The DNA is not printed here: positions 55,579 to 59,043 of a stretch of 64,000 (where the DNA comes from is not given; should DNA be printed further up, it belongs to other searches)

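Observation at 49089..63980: About 15-kb co-directional glycan assembly operon resembling an Und-PP-linked en bloc (protein O-glycosylation or wall-glycopolymer) pathway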

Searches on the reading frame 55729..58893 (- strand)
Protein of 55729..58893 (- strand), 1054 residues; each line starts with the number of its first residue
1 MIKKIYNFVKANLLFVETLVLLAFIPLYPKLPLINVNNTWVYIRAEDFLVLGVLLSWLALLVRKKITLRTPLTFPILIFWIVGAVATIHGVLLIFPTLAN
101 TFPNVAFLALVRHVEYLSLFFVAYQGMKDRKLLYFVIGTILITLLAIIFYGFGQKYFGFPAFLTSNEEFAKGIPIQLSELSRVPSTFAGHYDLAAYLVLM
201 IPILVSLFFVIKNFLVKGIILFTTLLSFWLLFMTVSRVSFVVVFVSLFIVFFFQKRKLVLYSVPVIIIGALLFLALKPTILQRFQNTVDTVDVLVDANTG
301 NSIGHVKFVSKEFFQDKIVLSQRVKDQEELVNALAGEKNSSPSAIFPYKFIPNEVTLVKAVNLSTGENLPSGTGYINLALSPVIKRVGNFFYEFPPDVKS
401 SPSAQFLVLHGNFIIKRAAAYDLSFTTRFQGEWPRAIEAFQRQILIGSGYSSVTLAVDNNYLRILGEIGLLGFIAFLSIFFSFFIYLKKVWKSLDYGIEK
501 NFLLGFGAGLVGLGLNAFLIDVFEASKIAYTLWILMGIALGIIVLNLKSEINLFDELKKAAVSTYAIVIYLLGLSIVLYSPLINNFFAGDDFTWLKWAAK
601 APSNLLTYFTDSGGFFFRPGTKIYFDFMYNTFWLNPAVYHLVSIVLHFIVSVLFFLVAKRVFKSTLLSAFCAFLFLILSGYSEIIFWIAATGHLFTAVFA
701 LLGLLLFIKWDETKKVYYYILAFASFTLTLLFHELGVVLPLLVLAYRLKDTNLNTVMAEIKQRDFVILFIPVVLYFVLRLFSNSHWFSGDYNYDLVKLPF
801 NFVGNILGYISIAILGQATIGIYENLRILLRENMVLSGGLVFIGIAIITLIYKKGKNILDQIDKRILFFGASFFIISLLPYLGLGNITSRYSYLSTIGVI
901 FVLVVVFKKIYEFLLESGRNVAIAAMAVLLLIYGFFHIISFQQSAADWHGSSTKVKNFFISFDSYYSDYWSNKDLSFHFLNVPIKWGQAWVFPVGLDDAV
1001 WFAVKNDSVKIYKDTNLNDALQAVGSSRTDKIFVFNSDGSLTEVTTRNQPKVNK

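Call 5: search_protein_families(library=pfam, proteins=[window:55729-58893:-], max_evalue=0.01)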
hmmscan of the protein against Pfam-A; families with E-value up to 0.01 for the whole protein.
window:55729-58893:- (1054 aa): 0 families

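Call 7: search_protein_families(library=pfam, proteins=[window:55729-58893:-], max_evalue=10)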
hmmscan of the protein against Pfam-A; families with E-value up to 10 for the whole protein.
window:55729-58893:- (1054 aa): 2 families
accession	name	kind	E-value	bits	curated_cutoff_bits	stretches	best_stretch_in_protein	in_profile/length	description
PF04932.20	Wzy_C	-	0.012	15.9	31.7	2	419-477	75-149/149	O-Antigen ligase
PF10306.14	FLILHELTA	-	0.56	11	25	1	730-755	29-54/80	Hypothetical protein FLILHELTA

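Call 8: search_protein_families(library=ncbifam, proteins=[window:55729-58893:-], max_evalue=0.01)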
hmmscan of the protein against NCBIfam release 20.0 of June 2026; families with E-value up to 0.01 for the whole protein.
window:55729-58893:- (1054 aa): 1 family
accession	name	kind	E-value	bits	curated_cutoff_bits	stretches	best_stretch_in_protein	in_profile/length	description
TIGR00947.1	2A73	equivalog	9.3e-07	28.2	366.4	1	49-250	45-231/425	IctB family putative bicarbonate transporter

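Call 9: find_homologous_proteins(query=window:55729-58893:-)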
Query window:55729-58893:- (1054 aa): 1548 proteins with E <= 0.001 among 8000 candidates; the best 120 are listed.
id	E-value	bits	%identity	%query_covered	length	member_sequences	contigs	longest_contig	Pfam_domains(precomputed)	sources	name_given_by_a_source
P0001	0.0e+0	2249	98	100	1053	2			-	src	-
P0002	0.0e+0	2102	90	100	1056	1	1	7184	-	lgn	-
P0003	0.0e+0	1690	71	100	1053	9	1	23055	-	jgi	-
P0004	0.0e+0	1687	71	99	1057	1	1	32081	-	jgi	jgi:hypothetical protein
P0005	0.0e+0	1577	67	99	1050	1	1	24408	-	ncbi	-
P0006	0.0e+0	1573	68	99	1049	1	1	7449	-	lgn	-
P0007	0.0e+0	1537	65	99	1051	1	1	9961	-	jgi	jgi:hypothetical protein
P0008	0.0e+0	1510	65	99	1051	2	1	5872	-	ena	-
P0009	0.0e+0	1507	64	100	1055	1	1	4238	-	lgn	-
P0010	0.0e+0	1497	63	99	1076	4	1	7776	-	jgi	-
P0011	0.0e+0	1487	63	100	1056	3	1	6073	-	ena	-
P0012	0.0e+0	1485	63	100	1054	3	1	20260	-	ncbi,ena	ncbi:MAG: hypothetical protein AAB702_00275 [Patescibacteria group bacterium]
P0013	0.0e+0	1469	62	99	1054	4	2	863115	-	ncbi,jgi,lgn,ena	-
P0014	0.0e+0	1452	62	100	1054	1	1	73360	-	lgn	-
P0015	0.0e+0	1450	63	100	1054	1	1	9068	-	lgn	-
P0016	0.0e+0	1444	62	99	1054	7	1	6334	-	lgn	-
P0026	0.0e+0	1395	60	100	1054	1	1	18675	-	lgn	-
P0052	0.0e+0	1361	59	99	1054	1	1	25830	-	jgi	jgi:hypothetical protein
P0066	0.0e+0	1336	57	97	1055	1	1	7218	PF04932.21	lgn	-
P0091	0.0e+0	1295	56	99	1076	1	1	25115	-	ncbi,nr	ncbi:O-antigen ligase family protein [Candidatus Roizmanbacteria bacterium]|nr:O-antigen ligase fami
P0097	0.0e+0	1284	56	99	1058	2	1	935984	-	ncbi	-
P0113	0.0e+0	1257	56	100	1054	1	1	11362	-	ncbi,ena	-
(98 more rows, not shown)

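Call 17: find_encoding_contigs(protein=P0097, flank=10000, max_places=1)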
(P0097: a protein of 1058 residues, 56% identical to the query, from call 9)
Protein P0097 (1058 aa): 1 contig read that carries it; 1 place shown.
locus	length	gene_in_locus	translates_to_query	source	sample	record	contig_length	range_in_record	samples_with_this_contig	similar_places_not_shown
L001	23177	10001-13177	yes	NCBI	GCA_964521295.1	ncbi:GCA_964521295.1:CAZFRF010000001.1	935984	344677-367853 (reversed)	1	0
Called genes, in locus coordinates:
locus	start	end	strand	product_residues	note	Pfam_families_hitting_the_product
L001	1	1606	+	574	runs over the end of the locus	-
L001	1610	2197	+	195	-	PF01209:Ubie_methyltran (weak), PF13489:Methyltransf_23, PF13847:Methyltransf_31, PF08241:Methyltransf_11, PF08242:Methyltransf_12 (weak), PF13649:Methyltransf_25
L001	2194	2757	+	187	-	PF01467:CTP_transf_like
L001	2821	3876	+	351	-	PF00535:Glycos_transf_2, PF13641:Glyco_tranf_2_3, PF13632:Glyco_trans_2_3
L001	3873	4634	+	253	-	PF02353:CMAS, PF05175:MTS, PF13489:Methyltransf_23, PF07021:MetW, PF13847:Methyltransf_31, PF08241:Methyltransf_11, PF08242:Methyltransf_12, PF13649:Methyltransf_25, +2 more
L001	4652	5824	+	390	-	-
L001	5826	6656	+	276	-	-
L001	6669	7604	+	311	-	PF00535:Glycos_transf_2, PF10111:Glyco_tranf_2_2 (weak)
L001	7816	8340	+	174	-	-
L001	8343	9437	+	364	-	PF20706:GT4-conflict, PF00534:Glycos_transf_1, PF13692:Glyco_trans_1_4, PF13524:Glyco_trans_1_2 (weak)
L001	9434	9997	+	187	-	PF25087:GMPPB_C (faint), PF00132:Hexapep, PF14602:Hexapep_2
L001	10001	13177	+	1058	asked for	-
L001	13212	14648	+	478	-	PF13231:PMT_2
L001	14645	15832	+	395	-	PF13439:Glyco_transf_4, PF13692:Glyco_trans_1_4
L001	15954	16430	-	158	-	PF06983:3-dmu-9_3-mt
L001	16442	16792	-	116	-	PF08818:DUF1801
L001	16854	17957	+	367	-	PF13439:Glyco_transf_4, PF00534:Glycos_transf_1, PF13692:Glyco_trans_1_4, PF20706:GT4-conflict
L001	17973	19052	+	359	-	PF00534:Glycos_transf_1, PF13692:Glyco_trans_1_4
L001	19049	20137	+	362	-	PF00483:NTP_transferase, PF12804:NTP_transf_3 (weak), PF22640:ManC_GMP_beta-helix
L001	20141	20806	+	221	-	PF02397:Bac_transf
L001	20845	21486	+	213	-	-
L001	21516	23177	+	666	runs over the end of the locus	PF13196:DUF4012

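Call 18: find_encoding_contigs(protein=P0091, flank=10000, max_places=1)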
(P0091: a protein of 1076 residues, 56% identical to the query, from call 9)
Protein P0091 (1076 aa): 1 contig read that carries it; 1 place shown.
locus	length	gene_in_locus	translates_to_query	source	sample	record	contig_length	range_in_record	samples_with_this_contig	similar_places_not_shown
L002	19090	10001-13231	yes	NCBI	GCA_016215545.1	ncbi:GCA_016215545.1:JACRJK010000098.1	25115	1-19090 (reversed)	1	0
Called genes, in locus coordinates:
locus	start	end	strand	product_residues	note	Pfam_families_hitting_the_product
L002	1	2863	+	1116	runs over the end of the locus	PF18915:DUF5667 (weak)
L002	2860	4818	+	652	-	-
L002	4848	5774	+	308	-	PF00535:Glycos_transf_2, PF10111:Glyco_tranf_2_2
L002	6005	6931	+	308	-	-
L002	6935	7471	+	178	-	PF13439:Glyco_transf_4 (faint)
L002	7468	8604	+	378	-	PF13439:Glyco_transf_4, PF20706:GT4-conflict (weak), PF00534:Glycos_transf_1, PF13692:Glyco_trans_1_4, PF13524:Glyco_trans_1_2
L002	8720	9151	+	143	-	PF00132:Hexapep, PF14602:Hexapep_2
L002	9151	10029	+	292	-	PF00535:Glycos_transf_2, PF10111:Glyco_tranf_2_2, PF13641:Glyco_tranf_2_3, PF13632:Glyco_trans_2_3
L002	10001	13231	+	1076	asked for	-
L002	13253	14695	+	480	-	PF13231:PMT_2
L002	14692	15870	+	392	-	PF13439:Glyco_transf_4, PF00534:Glycos_transf_1, PF13692:Glyco_trans_1_4, PF13524:Glyco_trans_1_2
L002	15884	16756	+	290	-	PF00535:Glycos_transf_2, PF13641:Glyco_tranf_2_3, PF13632:Glyco_trans_2_3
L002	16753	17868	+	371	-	PF13439:Glyco_transf_4, PF00534:Glycos_transf_1, PF13692:Glyco_trans_1_4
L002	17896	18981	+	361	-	PF00534:Glycos_transf_1, PF13692:Glyco_trans_1_4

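Call 30: search_solved_structures(query=A1, max_evalue=10, show_alignments=2)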
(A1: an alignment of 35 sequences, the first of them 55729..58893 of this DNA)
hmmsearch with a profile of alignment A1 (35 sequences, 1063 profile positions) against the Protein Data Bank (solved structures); distinct sequences matched with E-value up to 10: 2.
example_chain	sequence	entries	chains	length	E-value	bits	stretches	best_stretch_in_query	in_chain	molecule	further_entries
4j75_A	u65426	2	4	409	0.31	12.2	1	976-1054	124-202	Tryptophanyl-tRNA synthetase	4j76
4jfa_A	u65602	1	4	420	0.33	12.1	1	976-1054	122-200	Tryptophan--tRNA ligase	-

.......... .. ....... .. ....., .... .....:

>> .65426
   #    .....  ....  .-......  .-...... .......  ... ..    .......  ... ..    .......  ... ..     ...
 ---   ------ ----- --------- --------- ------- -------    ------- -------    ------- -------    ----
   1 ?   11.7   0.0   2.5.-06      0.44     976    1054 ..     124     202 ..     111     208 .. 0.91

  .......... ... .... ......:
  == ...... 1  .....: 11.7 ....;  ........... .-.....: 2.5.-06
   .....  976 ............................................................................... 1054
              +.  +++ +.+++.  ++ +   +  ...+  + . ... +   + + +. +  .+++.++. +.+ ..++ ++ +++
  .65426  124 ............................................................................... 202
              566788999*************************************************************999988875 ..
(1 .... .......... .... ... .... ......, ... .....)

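Call 35: predict_structure(alignment_id=A1)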
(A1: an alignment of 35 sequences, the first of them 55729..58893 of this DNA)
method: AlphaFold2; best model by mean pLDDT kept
length: 1054 residues; sequences in the alignment: 35
mean_pLDDT: 77.4   pTM: 0.78
mean pLDDT of the five models: 77.4, 76.7, 74.9, 73.3, 71.4
residues with pLDDT >= 90: 250; 70-90: 537; 50-70: 170; < 50: 97
segments of 3 or more residues with pLDDT < 50: 38-40, 96-101, 161-188, 278-284, 361-371, 398-401, 425-433, 452-459, 521-524, 683-686, 788-790, 1048-1054
pLDDT, mean of each block of 10 residues (from residue 1): 81 91 78 54 69 88 83 84 74 50 59 82 91 92 85 62 39 29 36 82 92 88 86 70 86 82 71 58 56 86 82 80 62 57 71 79 40 71 87 61 69 85 49 53 63 45 59 83 90 86 94 76 62 93 88 87 91 87 81 81 74 68 82 81 91 96 93 88 55 89 95 93 94 87 86 80 90 85 60 67 80 80 75 75 77 78 90 90 62 88 93 92 91 87 85 92 88 83 84 84 86 87 78 91 68 36
secondary structure, 60 per line:
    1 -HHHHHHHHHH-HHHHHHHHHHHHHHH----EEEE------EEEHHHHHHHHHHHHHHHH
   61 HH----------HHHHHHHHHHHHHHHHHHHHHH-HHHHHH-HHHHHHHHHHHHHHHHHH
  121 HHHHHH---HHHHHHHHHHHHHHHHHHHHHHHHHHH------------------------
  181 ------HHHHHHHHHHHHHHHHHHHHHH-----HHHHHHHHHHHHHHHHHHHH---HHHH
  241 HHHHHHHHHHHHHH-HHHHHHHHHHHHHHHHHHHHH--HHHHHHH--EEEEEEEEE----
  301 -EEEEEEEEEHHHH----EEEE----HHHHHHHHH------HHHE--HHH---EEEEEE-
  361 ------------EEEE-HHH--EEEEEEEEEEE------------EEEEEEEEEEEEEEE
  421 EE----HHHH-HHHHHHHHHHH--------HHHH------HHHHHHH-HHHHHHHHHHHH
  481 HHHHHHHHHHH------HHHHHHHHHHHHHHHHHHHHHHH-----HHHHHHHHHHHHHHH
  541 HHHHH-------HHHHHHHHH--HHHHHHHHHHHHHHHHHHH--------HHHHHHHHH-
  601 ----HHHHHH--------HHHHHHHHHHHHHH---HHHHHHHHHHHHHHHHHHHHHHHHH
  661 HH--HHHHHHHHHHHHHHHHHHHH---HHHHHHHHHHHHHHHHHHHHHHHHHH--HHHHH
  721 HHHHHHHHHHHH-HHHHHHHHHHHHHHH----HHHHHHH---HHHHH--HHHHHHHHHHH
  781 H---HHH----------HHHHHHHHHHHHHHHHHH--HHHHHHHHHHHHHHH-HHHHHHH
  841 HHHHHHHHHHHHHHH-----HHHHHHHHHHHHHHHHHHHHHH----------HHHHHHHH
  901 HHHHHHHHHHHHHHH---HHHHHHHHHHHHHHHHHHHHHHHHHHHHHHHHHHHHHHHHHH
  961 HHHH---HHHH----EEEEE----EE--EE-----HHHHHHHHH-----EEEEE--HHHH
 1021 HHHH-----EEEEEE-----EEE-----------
elements in order (helices of 4 or more, strands of 3 or more residues): H2-11 H13-27 E32-35 E42-44 H45-62 H73-94 H96-101 H103-126 H130-156 H187-208 H214-233 H237-254 H256-276 H279-285 E288-296 E302-310 H311-314 E319-322 H327-335 E354-359 E373-376 E383-393 E406-422 H427-430 H432-442 H451-454 H461-467 H469-491 H498-520 H526-545 H553-561 H564-582 H591-599 H605-610 H619-632 H636-662 H665-684 H688-713 H716-732 H734-748 H753-759 H763-767 H770-781 H798-815 H818-832 H834-855 H861-882 H893-915 H919-964 H968-971 E976-980 H996-1004 E1010-1014 H1017-1024 E1030-1035 E1041-1043
